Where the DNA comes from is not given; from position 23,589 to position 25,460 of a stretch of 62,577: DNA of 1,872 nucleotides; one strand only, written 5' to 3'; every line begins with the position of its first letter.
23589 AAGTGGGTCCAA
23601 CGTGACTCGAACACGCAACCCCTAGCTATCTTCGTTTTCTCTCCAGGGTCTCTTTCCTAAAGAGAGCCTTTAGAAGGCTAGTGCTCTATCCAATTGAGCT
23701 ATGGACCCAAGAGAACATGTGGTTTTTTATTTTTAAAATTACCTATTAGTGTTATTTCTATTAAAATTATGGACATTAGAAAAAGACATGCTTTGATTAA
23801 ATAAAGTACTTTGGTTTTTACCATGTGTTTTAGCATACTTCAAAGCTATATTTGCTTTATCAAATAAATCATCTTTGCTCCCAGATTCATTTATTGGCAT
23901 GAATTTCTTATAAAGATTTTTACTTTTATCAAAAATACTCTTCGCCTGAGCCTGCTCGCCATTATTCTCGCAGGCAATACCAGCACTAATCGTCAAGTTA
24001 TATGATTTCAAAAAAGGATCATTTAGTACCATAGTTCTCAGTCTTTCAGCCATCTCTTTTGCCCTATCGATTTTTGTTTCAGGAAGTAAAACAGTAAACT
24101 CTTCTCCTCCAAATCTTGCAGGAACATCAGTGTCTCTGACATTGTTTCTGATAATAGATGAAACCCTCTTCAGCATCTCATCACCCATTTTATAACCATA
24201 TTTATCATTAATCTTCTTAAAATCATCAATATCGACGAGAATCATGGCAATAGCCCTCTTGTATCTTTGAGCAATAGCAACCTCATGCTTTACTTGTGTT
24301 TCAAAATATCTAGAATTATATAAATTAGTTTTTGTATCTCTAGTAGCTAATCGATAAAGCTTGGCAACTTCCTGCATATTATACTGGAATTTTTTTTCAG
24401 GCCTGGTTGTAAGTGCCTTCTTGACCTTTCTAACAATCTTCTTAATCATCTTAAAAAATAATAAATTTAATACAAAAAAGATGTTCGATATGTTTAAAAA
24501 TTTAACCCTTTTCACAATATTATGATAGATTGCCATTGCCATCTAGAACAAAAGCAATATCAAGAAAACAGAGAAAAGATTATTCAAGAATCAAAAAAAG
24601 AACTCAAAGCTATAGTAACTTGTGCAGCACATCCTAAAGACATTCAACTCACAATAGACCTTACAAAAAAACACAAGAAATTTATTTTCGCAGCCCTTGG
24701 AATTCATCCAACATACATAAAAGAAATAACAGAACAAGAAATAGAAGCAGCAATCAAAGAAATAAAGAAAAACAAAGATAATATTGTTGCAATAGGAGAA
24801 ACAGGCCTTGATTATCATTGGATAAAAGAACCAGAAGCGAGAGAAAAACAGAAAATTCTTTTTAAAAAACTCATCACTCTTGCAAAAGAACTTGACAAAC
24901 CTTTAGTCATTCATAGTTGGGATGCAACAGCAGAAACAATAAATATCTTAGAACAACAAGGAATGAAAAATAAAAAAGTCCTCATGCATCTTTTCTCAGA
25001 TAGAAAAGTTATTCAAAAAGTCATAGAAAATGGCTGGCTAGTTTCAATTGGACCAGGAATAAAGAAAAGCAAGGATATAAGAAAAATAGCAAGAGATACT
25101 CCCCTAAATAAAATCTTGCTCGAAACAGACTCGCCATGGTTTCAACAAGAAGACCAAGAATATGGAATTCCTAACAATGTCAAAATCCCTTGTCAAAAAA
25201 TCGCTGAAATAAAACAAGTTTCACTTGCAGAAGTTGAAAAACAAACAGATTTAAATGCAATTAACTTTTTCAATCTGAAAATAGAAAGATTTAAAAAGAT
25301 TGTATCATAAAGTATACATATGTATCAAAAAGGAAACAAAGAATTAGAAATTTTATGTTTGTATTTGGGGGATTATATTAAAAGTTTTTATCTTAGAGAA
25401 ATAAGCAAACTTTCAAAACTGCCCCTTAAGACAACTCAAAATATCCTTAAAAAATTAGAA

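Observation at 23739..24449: GGDEF diguanylate-cyclase homologue with intact active site and I-site in an archaeal genome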

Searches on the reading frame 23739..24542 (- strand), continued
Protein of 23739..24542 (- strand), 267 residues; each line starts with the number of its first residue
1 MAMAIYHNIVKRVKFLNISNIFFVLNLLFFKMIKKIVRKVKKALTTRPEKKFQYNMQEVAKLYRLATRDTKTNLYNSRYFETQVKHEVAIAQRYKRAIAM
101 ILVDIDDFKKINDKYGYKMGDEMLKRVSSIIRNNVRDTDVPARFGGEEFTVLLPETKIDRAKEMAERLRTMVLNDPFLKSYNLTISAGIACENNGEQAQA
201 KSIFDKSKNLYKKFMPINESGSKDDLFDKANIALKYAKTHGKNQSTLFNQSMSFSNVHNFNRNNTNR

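Call 44: fold_search(model_id=the predicted structure, library=pdb)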
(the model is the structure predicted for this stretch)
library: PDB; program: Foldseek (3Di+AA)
matches with E <= 10: 1102; with E <= 0.001: 125
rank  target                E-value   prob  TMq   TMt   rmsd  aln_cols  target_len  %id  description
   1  3i5c_B                2.9e-17  1.00  0.61  0.72   9.4       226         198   29  Crystal structure of a fusion protein containing the leucine zipper of GCN4 and the GGDEF domain of WspR from Pseudomo (released 2009-08-18)
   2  3i5c_A                4.9e-17  1.00  0.60  0.72   7.3       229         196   28  Crystal structure of a fusion protein containing the leucine zipper of GCN4 and the GGDEF domain of WspR from Pseudomo (released 2009-08-18)
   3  5llw_A                7.8e-17  1.00  0.64  0.23   3.9       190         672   30  Bacteriophytochrome activated diguanylyl cyclase from Idiomarina species A28L (released 2017-03-15)
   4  3bre_B                8.3e-17  1.00  0.66  0.48   5.7       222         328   28  Crystal Structure of P.aeruginosa PA3702 (released 2008-04-01)
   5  3i5b_A                2.4e-16  1.00  0.59  0.81   5.3       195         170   28  Crystal structure of the isolated GGDEF domain of WpsR from Pseudomonas aeruginosa (released 2009-08-18)
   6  6zxb_A                2.9e-16  1.00  0.65  0.52   3.3       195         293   29  Diguanylate cyclase DgcR (I-site mutant) in native state (released 2021-03-31)
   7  5llx_A                3.6e-16  1.00  0.64  0.23   3.7       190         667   30  Bacteriophytochrome activated diguanylyl cyclase from Idiomarina species A28L with GTP bound (released 2017-03-15)
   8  3i5a                  3.6e-16  1.00  0.65  0.49   5.1       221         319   29  Crystal structure of full-length WpsR from Pseudomonas syringae (released 2009-08-18)
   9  3ign                  3.8e-16  1.00  0.62  0.88   3.3       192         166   30  Crystal Structure of the GGDEF domain from Marinobacter aquaeolei diguanylate cyclase complexed with c-di-GMP - Northeas (released 2009-08-11)
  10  2wb4_B                4.7e-16  1.00  0.62  0.34   4.8       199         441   30  activated diguanylate cyclase PleD in complex with c-di-GMP (released 2010-04-21)
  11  5euh_A                5.0e-16  1.00  0.62  0.89   3.5       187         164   28  Crystal structure of the c-di-GMP-bound GGDEF domain of P. fluorescens GcbC (released 2015-12-30)
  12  9t28                  7.9e-16  1.00  0.59  0.82   4.7       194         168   28  WspR response regulator with crystallization epitope mutations G306D:G308D (released 2025-12-10)
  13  9g86_A                7.9e-16  1.00  0.61  0.32   6.9       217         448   28  Structure of Response regulator PleD in complex with c-diGMP and pppGpp (released 2025-08-06)
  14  6et7_B                8.5e-16  1.00  0.65  0.24   3.8       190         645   29  Activated heterodimer of the bacteriophytochrome regulated diguanylyl cyclase variant - S505V A526V - from Idiomarina  (released 2018-06-13)
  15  5llx_B                1.0e-15  1.00  0.65  0.24   3.7       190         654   30  Bacteriophytochrome activated diguanylyl cyclase from Idiomarina species A28L with GTP bound (released 2017-03-15)
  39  6d9m                  7.2e-14  1.00  0.60  0.44   3.8       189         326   28  T4-Lysozyme fusion to Geobacter GGDEF (released 2019-04-10)
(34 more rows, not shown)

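Call 52: search_protein_families(library=padloc, proteins=[window:23739-24449:-], max_evalue=0.01)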
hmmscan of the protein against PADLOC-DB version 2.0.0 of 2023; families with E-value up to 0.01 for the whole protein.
window:23739-24449:- (236 aa): 0 families

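Call 54: list_cluster_members(proteins=[P0005, P0007, P0009, P0016, P0019, P0024, P0036, P0062, P0063, P0113])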
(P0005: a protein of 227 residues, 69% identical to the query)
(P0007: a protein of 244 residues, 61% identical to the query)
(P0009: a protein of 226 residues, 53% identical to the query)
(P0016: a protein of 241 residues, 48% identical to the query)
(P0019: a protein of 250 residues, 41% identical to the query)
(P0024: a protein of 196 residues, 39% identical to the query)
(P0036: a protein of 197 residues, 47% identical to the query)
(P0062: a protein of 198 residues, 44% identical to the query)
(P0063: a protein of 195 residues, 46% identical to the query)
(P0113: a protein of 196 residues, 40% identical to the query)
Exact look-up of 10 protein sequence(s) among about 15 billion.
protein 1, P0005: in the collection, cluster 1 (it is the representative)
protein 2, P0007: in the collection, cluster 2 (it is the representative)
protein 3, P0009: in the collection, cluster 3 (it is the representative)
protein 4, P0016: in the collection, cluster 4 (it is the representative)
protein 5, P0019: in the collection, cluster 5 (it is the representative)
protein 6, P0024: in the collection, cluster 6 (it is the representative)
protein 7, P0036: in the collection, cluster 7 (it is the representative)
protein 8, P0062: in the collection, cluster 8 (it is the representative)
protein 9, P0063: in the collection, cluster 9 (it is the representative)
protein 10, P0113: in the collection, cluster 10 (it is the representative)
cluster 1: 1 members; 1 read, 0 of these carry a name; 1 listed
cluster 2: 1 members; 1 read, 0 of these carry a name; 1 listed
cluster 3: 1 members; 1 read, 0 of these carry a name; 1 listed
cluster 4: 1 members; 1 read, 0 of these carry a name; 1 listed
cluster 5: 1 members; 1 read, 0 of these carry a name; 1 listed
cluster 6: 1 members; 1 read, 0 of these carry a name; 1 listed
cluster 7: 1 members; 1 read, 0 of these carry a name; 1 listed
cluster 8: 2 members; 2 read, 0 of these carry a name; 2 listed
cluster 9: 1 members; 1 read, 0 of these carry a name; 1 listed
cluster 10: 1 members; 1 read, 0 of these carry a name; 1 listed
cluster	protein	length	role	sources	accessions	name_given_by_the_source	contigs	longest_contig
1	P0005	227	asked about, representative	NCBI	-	-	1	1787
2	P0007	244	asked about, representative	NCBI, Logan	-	-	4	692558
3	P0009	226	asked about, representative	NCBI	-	-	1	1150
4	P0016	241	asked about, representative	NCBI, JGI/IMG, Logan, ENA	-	-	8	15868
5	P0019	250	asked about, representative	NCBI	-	-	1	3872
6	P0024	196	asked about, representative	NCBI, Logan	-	-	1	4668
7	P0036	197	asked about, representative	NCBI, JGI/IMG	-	-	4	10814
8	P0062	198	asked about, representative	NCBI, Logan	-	-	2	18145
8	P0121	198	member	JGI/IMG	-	-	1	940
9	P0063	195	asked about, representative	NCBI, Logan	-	-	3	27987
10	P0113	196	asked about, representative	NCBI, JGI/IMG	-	-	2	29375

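Call 55: search_protein_representatives(protein=window:23739-24449:-)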
Query: 236 residues. Proteins with E-value up to 0.001 (for the whole library): 472114; up to 1e-10: 243779; up to 1e-30: 281. The best 150 are listed.
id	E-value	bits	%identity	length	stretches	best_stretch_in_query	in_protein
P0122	2.5e-80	285.8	32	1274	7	38-143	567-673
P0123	1.6e-55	204.8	50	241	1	2-219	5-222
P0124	1.2e-53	198.6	54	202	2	19-164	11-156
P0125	1.9e-46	175.1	38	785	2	16-180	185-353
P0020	3.6e-46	174.2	45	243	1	9-220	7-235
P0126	3.6e-45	170.9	37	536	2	29-163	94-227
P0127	2.0e-43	165.2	34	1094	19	22-69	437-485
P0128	2.2e-43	165.1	39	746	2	27-164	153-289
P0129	4.0e-43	164.3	38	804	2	22-147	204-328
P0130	1.8e-42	162.1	36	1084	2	17-165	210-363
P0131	5.3e-42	160.6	38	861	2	33-162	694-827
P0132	7.0e-42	160.2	34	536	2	18-166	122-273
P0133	7.2e-42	160.2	36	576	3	36-144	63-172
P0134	1.1e-41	159.6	32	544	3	25-146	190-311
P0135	1.9e-41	158.8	38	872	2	32-165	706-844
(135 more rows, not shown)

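Call 68: find_encoding_contigs(protein=window:23739-24449:-, flank=2000, max_places=3)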
Protein window:23739-24449:- (236 aa): 7 contigs read that carry it; 3 places shown.
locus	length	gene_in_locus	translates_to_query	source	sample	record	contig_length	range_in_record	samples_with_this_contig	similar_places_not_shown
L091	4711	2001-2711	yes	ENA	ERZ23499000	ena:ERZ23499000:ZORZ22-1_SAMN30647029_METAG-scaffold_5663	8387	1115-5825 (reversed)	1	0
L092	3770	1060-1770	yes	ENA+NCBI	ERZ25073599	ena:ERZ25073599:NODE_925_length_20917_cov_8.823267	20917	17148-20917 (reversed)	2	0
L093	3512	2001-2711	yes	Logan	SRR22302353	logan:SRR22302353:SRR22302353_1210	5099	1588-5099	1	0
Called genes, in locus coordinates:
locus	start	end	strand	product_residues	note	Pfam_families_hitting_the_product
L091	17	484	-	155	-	PF05168:HEPN (weak)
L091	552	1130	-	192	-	PF01909:NTP_transf_2 (weak), PF18765:Polbeta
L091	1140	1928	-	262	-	PF01026:TatD_DNase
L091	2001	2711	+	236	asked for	PF00990:GGDEF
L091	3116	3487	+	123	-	-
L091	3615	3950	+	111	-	-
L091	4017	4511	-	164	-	-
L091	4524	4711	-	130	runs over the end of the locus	-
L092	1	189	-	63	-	?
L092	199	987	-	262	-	PF01026:TatD_DNase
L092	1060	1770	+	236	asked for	PF00990:GGDEF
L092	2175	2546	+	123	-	-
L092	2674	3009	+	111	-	-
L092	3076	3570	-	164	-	-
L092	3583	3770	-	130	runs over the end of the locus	-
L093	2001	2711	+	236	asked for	PF00990:GGDEF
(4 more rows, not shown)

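Call 69: find_encoding_contigs(protein=P0002, flank=1500, max_places=1)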
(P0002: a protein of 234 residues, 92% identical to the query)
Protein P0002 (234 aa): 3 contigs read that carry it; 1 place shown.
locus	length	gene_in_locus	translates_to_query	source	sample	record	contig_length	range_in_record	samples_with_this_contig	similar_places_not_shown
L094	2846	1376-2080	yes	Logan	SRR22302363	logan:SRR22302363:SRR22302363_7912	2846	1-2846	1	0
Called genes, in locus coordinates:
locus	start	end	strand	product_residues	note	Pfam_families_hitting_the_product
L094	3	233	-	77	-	?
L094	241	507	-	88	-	-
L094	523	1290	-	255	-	PF01026:TatD_DNase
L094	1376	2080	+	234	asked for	PF00990:GGDEF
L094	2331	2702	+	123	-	-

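Call 70: find_encoding_contigs(protein=P0001, flank=1500, max_places=1)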
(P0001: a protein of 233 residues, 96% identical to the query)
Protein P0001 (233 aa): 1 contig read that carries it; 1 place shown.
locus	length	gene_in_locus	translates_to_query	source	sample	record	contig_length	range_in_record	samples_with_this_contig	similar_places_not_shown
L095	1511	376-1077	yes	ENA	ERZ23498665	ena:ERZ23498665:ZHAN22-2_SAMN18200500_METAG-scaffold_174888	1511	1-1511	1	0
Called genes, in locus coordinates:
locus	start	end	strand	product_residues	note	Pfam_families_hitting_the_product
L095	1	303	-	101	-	?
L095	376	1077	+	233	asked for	PF00990:GGDEF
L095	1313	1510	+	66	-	?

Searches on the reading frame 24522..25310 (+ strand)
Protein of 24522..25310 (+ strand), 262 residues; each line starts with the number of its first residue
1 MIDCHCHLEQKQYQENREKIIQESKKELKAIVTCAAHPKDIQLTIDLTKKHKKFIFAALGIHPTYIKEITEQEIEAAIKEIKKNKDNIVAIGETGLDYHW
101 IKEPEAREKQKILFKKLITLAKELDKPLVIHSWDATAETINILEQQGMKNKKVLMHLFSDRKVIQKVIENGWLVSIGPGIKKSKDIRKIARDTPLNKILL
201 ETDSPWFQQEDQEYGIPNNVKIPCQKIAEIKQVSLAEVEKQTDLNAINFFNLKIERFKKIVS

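Call 9: search_protein_families(library=pfam, proteins=[window:24522-25310:+], max_evalue=0.00001)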
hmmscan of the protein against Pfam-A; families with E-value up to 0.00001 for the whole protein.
window:24522-25310:+ (262 aa): 1 family
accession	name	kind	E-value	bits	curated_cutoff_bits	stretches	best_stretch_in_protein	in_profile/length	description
PF01026.27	TatD_DNase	-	1.5e-62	211.7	27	1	2-251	1-253/253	TatD related DNase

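Call 52: search_protein_families(library=padloc, proteins=[window:24522-25310:+], max_evalue=0.01)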
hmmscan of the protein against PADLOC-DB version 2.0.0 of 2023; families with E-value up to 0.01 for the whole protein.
window:24522-25310:+ (262 aa): 1 family
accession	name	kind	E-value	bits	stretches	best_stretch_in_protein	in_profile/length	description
PDLC02215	QatD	-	2.3e-31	107.2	1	1-245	6-242/250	-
